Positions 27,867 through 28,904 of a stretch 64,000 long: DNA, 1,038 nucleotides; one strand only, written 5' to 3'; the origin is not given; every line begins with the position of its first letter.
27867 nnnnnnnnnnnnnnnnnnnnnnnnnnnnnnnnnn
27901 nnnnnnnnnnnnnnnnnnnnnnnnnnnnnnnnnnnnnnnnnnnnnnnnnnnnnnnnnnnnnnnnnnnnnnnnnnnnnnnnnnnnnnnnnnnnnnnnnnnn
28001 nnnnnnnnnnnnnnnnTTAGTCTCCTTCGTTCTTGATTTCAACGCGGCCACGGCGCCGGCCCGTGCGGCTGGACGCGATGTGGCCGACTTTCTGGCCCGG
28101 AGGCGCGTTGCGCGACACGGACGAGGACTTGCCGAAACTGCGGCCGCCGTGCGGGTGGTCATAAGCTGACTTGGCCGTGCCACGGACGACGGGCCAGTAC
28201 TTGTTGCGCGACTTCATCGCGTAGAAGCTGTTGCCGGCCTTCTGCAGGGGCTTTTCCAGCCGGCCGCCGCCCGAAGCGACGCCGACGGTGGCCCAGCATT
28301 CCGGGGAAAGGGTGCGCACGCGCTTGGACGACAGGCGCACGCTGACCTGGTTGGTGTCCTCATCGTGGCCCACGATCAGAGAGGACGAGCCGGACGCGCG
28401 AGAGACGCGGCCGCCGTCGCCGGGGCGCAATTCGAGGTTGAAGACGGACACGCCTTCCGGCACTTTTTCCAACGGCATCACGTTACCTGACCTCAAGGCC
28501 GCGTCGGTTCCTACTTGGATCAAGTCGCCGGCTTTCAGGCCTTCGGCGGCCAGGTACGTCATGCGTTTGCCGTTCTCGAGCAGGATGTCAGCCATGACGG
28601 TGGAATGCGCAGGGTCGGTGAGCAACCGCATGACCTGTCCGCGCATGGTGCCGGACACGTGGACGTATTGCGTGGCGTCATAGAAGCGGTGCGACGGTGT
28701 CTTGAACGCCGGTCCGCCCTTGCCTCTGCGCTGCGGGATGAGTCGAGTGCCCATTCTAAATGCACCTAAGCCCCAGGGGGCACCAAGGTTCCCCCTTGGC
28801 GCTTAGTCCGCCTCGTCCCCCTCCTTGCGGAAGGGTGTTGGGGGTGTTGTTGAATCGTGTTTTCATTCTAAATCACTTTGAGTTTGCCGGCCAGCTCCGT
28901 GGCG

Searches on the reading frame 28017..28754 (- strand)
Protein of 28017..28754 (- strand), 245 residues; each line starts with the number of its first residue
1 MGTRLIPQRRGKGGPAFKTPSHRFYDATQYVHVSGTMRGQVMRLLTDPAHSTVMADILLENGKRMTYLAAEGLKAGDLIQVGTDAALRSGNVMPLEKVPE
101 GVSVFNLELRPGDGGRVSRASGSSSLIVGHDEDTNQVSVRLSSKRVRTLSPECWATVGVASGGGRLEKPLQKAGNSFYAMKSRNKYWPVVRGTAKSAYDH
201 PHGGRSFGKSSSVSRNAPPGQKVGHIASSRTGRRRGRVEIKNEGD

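Call 24: find_homologous_proteins(query=window:28017-28754:-, max_evalue=1e-60)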
Query window:28017-28754:- (245 aa): 138 proteins with E <= 1e-60 among 2366 candidates; the best 120 are listed.
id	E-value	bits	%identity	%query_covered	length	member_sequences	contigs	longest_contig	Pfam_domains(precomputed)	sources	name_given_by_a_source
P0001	4.9e-158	542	100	100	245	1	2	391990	PF03947.25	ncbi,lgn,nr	ncbi:50S ribosomal protein L2 [Candidatus Micrarchaeota archaeon]|nr:50S ribosomal protein L2 [Candi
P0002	1.5e-151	521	95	100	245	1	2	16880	PF03947.25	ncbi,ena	-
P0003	1.0e-148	511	93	100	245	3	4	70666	PF03947.25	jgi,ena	-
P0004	5.2e-143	493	89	100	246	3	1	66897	PF03947.25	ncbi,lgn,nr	ncbi:50S ribosomal protein L2 [Candidatus Micrarchaeota archaeon]|nr:50S ribosomal protein L2 [Candi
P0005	5.5e-143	493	90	99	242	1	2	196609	PF03947.25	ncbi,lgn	-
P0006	6.6e-143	492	90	99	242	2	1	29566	PF03947.25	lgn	-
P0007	7.3e-143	492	89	100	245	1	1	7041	PF00181.31,PF03947.25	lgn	-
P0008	2.1e-126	438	80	93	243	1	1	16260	PF03947.25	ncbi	-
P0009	1.9e-114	399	74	93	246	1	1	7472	PF03947.25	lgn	-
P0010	6.5e-113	394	72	93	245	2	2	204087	PF03947.25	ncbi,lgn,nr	ncbi:50S ribosomal protein L2 [Candidatus Micrarchaeota archaeon]|nr:50S ribosomal protein L2 [Candi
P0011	1.5e-106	373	69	99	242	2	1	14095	PF03947.25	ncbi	-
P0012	2.0e-105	370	68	93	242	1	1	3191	PF03947.25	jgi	jgi:large subunit ribosomal protein L2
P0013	1.1e-97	344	63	91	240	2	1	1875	PF03947.25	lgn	-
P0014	1.6e-86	308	55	92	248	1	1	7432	PF03947.25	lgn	-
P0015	2.8e-86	307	59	99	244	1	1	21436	PF03947.25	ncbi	ncbi:MAG: 50S ribosomal protein L2 [Candidatus Micrarchaeota archaeon]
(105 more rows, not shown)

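Call 25: find_encoding_contigs(protein=P0002, flank=10000, max_places=3)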
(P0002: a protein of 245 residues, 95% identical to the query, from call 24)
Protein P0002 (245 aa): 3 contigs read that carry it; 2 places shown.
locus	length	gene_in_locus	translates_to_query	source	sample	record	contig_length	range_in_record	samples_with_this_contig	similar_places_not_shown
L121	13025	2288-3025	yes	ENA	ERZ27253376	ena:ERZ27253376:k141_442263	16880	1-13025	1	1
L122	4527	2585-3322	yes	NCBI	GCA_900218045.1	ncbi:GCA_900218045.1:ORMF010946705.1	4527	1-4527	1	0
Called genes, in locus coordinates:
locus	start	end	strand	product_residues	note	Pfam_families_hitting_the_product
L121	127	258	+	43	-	-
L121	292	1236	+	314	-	PF00297:Ribosomal_L3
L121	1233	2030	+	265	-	PF00573:Ribosomal_L4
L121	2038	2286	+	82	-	PF00276:Ribosomal_L23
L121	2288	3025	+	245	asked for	PF03947:Ribosomal_L2_C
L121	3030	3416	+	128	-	PF00203:Ribosomal_S19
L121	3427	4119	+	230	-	PF00237:Ribosomal_L22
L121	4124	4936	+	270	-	PF07650:KH_2, PF00189:Ribosomal_S3_C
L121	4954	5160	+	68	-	PF00831:Ribosomal_L29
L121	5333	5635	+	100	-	PF01253:SUI1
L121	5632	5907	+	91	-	PF01868:RNase_P-MRP_p29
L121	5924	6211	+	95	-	PF00366:Ribosomal_S17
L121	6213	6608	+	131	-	PF00238:Ribosomal_L14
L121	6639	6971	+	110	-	PF16906:Ribosomal_L26, PF00467:KOW (weak)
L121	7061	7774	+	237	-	PF08071:RS4NT, PF01479:S4 (weak), PF00900:Ribosomal_S4e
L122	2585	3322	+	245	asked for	PF03947:Ribosomal_L2_C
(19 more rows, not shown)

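Call 26: find_encoding_contigs(protein=P0003, flank=10000, max_places=3)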
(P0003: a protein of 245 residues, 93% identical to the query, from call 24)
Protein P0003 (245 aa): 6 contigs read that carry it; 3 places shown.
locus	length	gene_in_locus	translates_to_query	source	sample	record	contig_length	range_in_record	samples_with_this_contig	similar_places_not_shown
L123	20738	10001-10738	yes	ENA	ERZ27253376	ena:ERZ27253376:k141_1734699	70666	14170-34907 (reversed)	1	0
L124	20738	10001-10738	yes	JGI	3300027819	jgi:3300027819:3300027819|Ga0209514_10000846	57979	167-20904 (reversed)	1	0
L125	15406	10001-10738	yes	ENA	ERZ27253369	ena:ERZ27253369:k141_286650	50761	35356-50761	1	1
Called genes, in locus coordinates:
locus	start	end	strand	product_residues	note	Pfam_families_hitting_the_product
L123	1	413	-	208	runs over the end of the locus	PF00300:His_Phos_1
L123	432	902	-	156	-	-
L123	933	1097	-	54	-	-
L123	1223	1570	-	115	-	PF00075:RNase_H, PF13456:RVT_3 (weak)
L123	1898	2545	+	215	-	PF08704:GCD14, PF01135:PCMT, PF13847:Methyltransf_31 (weak)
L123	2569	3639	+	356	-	PF01551:Peptidase_M23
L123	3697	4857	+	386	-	PF01551:Peptidase_M23, PF01464:SLT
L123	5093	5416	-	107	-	-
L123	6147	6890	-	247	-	PF13462:Thioredoxin_4, PF13098:Thioredoxin_2 (faint), PF01323:DSBA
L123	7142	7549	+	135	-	-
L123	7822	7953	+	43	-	-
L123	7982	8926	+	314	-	PF00297:Ribosomal_L3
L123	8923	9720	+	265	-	PF00573:Ribosomal_L4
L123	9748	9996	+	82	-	PF00276:Ribosomal_L23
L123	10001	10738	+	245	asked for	PF03947:Ribosomal_L2_C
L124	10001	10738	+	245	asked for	PF03947:Ribosomal_L2_C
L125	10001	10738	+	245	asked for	PF03947:Ribosomal_L2_C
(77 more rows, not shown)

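Call 27: find_encoding_contigs(protein=P0005, flank=10000, max_places=3)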
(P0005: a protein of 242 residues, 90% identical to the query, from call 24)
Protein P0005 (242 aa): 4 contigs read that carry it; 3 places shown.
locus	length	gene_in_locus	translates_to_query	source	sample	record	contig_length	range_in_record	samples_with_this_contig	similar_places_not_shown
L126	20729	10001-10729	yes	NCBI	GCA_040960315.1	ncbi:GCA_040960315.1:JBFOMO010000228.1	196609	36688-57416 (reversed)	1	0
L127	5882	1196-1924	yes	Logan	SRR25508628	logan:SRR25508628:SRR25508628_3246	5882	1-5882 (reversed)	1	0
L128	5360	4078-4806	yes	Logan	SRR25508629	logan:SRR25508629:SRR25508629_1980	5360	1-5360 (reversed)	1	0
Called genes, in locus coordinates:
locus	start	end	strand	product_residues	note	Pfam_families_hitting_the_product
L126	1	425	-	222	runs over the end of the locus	PF00239:Resolvase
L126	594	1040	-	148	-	-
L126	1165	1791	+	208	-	PF08704:GCD14, PF01135:PCMT, PF13847:Methyltransf_31 (weak)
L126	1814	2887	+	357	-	PF01551:Peptidase_M23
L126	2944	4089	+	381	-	PF01551:Peptidase_M23, PF01464:SLT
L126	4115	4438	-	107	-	-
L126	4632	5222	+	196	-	-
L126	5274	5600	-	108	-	-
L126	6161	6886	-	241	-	PF13462:Thioredoxin_4, PF01323:DSBA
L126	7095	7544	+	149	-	-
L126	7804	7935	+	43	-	PF03604:Zn_ribbon_RPAB4 (weak)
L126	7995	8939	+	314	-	PF00297:Ribosomal_L3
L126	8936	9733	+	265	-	PF00573:Ribosomal_L4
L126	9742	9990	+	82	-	PF00276:Ribosomal_L23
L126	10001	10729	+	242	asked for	PF03947:Ribosomal_L2_C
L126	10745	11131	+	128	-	PF00203:Ribosomal_S19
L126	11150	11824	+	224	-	PF00237:Ribosomal_L22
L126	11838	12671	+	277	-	PF07650:KH_2, PF00189:Ribosomal_S3_C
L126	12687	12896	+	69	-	PF00831:Ribosomal_L29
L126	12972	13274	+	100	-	PF01253:SUI1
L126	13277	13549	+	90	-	PF01868:RNase_P-MRP_p29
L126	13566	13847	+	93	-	PF00366:Ribosomal_S17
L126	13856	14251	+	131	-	PF00238:Ribosomal_L14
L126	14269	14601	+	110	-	PF16906:Ribosomal_L26, PF00467:KOW (weak)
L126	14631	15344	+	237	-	PF08071:RS4NT, PF01479:S4, PF00900:Ribosomal_S4e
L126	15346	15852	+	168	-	PF00281:Ribosomal_L5, PF00673:Ribosomal_L5_C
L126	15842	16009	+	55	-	PF00253:Ribosomal_S14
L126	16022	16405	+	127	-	PF00410:Ribosomal_S8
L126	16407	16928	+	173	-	PF00347:Ribosomal_L6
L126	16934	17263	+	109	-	PF01655:Ribosomal_L32e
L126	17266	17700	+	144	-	PF01280:Ribosomal_L19e, PF25476:Ribosomal_L19e_C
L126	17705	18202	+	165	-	PF00861:Ribosomal_L18p, PF17144:Ribosomal_L5e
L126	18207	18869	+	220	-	PF00333:Ribosomal_S5, PF03719:Ribosomal_S5_C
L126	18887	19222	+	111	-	PF00327:Ribosomal_L30 (weak)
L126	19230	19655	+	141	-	PF00828:Ribosomal_L27A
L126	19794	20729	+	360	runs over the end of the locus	PF26630:DUF8203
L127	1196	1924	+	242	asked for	PF03947:Ribosomal_L2_C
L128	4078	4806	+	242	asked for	PF03947:Ribosomal_L2_C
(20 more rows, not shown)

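Call 28: find_encoding_contigs(protein=P0004, flank=10000, max_places=3)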
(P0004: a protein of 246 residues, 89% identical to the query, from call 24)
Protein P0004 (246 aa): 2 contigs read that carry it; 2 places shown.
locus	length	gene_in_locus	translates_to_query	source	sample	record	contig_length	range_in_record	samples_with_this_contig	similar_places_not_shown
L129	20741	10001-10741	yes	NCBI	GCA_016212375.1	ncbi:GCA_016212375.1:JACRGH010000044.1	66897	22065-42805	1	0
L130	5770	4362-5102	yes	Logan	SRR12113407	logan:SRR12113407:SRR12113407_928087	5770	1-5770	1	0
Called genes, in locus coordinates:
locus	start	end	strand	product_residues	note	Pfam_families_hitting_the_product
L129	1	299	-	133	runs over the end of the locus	PF00075:RNase_H, PF13456:RVT_3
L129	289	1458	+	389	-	PF12796:Ank_2, PF00023:Ank, PF13637:Ank_4, PF12796:Ank_2, PF13857:Ank_5, PF00023:Ank, PF12796:Ank_2, PF12796:Ank_2, +6 more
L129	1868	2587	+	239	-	PF08704:GCD14, PF01135:PCMT, PF13847:Methyltransf_31 (weak)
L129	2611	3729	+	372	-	PF01551:Peptidase_M23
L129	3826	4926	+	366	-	PF01551:Peptidase_M23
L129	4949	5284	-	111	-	-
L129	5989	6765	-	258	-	PF13462:Thioredoxin_4, PF13098:Thioredoxin_2, PF01323:DSBA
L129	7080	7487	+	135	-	-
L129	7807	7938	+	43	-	-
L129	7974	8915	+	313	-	PF00297:Ribosomal_L3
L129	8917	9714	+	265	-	PF00573:Ribosomal_L4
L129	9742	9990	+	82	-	PF00276:Ribosomal_L23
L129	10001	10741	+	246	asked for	PF03947:Ribosomal_L2_C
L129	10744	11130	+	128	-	PF00203:Ribosomal_S19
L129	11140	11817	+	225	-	PF00237:Ribosomal_L22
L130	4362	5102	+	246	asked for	PF03947:Ribosomal_L2_C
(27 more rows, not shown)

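Call 82: find_encoding_contigs(protein=P0006, flank=10000, max_places=1)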
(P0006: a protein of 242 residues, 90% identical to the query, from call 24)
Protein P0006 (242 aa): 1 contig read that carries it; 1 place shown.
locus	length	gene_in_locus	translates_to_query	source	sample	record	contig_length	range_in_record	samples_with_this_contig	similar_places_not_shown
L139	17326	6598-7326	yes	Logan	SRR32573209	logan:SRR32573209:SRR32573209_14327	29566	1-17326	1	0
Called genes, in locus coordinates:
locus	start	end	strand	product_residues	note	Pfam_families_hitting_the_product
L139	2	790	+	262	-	?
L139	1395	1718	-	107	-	-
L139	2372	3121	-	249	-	PF13462:Thioredoxin_4, PF01323:DSBA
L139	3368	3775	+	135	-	-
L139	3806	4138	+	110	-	-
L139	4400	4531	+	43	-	-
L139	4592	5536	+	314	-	PF00297:Ribosomal_L3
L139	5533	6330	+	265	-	PF00573:Ribosomal_L4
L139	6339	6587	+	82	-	PF00276:Ribosomal_L23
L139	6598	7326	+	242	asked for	PF03947:Ribosomal_L2_C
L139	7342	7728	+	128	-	PF00203:Ribosomal_S19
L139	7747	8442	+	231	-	PF00237:Ribosomal_L22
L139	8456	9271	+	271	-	PF07650:KH_2, PF00189:Ribosomal_S3_C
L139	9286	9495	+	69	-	PF00831:Ribosomal_L29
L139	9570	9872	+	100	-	PF01253:SUI1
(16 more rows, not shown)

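Call 83: find_encoding_contigs(protein=P0008, flank=10000, max_places=1)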
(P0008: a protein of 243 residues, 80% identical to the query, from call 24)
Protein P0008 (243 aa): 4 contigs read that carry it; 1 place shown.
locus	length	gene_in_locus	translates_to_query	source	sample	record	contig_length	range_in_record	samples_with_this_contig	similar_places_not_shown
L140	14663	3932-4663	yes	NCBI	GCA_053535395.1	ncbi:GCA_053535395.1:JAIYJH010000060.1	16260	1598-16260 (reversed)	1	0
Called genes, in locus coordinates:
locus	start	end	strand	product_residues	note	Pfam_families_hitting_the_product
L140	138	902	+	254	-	PF13098:Thioredoxin_2 (faint), PF13462:Thioredoxin_4, PF01323:DSBA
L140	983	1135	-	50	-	-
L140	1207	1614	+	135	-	-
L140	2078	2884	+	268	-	PF00297:Ribosomal_L3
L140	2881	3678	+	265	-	PF00573:Ribosomal_L4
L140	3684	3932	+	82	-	PF00276:Ribosomal_L23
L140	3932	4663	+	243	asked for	PF03947:Ribosomal_L2_C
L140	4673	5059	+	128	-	PF00203:Ribosomal_S19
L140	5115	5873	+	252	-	PF00237:Ribosomal_L22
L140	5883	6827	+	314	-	PF07650:KH_2, PF00189:Ribosomal_S3_C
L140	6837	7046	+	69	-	PF00831:Ribosomal_L29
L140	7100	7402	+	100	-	PF01253:SUI1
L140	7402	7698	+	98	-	PF01868:RNase_P-MRP_p29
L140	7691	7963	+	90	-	PF00366:Ribosomal_S17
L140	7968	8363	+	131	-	PF00238:Ribosomal_L14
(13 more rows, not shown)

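Call 84: find_encoding_contigs(protein=P0010, flank=10000, max_places=1)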
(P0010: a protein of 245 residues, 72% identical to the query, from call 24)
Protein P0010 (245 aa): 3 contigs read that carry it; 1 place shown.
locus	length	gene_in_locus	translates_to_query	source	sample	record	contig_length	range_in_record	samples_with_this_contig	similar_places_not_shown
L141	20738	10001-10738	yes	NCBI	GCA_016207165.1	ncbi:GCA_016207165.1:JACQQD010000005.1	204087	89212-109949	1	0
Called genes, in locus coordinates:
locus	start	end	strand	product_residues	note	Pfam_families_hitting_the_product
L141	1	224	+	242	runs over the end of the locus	-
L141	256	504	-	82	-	-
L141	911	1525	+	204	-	-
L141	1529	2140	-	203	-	PF00300:His_Phos_1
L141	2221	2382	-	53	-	-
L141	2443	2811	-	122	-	PF00075:RNase_H, PF13456:RVT_3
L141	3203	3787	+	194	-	PF08704:GCD14, PF01135:PCMT, PF13847:Methyltransf_31 (weak)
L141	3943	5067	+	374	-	PF01551:Peptidase_M23, PF01464:SLT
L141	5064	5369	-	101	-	-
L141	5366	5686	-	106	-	PF01329:Pterin_4a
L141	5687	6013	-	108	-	-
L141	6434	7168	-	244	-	PF13462:Thioredoxin_4, PF01323:DSBA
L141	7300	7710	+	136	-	-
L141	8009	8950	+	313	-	PF00297:Ribosomal_L3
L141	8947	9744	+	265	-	PF00573:Ribosomal_L4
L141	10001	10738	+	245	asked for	PF03947:Ribosomal_L2_C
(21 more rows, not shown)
